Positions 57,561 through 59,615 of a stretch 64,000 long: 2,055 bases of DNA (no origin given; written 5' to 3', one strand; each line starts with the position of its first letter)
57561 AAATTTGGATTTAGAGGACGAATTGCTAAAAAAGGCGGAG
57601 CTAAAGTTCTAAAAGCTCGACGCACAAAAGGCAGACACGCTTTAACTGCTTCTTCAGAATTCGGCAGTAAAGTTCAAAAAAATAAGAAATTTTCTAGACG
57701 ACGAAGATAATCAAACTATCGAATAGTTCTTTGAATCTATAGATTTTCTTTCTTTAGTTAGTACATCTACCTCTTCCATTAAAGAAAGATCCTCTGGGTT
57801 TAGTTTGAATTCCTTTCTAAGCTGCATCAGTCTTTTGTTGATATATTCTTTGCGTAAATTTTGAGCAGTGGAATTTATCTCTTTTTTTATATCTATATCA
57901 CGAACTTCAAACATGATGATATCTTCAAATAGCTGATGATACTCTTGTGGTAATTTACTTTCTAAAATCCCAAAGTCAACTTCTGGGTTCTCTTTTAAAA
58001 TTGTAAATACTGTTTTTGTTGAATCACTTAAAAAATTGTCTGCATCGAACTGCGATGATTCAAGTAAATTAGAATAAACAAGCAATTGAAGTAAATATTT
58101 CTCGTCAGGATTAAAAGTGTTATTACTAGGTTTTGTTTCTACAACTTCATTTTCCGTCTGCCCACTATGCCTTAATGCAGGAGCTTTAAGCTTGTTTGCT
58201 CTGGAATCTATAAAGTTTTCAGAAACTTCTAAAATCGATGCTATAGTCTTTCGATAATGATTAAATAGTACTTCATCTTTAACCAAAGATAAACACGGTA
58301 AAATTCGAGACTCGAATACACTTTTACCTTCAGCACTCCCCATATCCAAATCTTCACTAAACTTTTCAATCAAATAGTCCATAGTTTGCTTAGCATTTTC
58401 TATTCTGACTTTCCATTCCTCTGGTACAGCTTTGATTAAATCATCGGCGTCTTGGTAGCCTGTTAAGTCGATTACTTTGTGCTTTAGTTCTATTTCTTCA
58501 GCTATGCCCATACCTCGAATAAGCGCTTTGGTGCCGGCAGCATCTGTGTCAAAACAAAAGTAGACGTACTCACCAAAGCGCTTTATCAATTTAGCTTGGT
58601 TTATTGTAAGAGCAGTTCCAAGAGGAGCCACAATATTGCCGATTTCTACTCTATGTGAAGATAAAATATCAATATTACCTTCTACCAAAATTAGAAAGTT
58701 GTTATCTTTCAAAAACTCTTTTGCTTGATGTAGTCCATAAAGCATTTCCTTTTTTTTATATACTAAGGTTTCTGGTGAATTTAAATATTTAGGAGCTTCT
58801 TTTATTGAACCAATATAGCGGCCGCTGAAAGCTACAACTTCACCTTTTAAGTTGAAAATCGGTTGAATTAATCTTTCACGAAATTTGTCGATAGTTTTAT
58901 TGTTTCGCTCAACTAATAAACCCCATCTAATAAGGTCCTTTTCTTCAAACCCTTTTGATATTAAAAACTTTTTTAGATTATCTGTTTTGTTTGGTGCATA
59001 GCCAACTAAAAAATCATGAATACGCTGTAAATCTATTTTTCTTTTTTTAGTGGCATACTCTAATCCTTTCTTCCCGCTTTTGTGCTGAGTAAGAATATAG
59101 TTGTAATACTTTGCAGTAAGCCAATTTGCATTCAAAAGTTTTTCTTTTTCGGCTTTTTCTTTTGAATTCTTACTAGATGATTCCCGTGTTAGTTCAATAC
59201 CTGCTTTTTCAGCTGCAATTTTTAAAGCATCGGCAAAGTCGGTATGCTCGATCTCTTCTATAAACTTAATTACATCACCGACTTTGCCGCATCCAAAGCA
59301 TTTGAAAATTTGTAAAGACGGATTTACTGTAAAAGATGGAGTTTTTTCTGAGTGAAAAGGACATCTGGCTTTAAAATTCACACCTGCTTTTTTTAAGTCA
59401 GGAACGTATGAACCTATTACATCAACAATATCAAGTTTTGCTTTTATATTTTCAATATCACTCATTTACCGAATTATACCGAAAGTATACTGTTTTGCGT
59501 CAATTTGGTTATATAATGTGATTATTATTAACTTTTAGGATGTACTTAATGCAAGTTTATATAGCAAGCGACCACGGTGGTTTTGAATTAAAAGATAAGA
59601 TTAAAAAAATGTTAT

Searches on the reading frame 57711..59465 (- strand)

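Call 33: search_protein_families(library=pfam, proteins=[window:57711-59465:-], max_evalue=0.00001)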
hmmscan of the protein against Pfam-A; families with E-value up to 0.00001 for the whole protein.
window:57711-59465:- (584 aa): 6 families
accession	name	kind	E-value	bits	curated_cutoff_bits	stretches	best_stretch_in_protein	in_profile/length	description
PF08275.17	DNAG_N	-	4e-35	121.1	26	1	121-249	2-128/128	DNA primase catalytic core, N-terminal domain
PF01807.25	Zn_ribbon_DnaG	-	1.2e-33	115.2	24.9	1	3-95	5-96/98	CHC2 zinc finger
PF13155.12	Toprim_2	-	1e-16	61.5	22.1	1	259-344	1-88/88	Toprim-like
PF13662.12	Toprim_4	-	1.3e-11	44.9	25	1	258-327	3-79/85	Toprim domain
PF10410.14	DnaB_bind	-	7e-08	33.1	20.6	1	362-416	1-55/56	DnaB-helicase binding domain of primase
PF01751.28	Toprim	-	1.8e-07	31.7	23.1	1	258-314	2-72/96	Toprim domain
